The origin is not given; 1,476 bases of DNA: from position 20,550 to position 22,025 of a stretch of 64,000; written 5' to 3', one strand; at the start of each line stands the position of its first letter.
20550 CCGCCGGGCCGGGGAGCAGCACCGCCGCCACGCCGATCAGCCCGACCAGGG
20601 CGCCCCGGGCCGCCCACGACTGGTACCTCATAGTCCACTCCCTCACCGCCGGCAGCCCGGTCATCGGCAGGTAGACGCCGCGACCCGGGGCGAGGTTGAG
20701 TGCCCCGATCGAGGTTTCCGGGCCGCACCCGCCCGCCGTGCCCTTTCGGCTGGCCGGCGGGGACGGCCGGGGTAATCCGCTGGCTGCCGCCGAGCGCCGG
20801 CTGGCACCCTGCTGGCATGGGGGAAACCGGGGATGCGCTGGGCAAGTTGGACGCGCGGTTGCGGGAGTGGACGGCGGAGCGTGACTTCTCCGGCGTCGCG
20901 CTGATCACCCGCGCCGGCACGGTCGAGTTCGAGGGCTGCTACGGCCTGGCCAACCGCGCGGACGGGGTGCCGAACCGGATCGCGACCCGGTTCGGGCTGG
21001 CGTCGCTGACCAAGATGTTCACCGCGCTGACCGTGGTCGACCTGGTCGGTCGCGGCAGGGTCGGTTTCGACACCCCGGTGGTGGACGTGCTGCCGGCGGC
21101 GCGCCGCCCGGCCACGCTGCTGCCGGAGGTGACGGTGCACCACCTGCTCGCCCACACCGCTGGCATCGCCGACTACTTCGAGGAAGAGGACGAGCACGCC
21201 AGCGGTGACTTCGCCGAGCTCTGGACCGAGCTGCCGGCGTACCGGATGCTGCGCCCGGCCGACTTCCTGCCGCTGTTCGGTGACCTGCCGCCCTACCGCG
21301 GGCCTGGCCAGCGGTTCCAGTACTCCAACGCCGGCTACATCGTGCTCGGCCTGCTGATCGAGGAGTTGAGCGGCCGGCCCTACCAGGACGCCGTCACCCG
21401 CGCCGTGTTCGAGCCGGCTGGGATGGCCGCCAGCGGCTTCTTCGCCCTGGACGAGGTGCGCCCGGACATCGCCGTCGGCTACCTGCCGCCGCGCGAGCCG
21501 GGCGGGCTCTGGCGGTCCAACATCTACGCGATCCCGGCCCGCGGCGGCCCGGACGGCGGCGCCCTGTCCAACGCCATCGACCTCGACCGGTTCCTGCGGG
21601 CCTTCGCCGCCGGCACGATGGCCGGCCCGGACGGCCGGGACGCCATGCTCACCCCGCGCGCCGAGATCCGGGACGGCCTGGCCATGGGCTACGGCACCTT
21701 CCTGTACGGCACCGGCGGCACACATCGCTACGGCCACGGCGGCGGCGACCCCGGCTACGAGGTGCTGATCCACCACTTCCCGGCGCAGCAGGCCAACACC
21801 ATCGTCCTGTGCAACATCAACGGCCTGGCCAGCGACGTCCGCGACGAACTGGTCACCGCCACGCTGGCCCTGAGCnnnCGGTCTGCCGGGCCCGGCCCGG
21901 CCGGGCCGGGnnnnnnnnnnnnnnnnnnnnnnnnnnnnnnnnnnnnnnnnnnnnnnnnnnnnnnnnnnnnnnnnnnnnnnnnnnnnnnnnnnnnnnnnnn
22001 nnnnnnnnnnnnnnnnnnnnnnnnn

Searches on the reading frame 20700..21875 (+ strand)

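Call 65: search_protein_families(library=pfam, proteins=[window:20700-21875:+], max_evalue=0.001)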
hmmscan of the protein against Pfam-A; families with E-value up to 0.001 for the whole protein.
window:20700-21875:+ (392 aa): 1 family
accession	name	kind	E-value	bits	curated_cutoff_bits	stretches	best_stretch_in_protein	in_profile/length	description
PF00144.29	Beta-lactamase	-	6.8e-52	177.1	27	1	51-382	2-319/329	Beta-lactamase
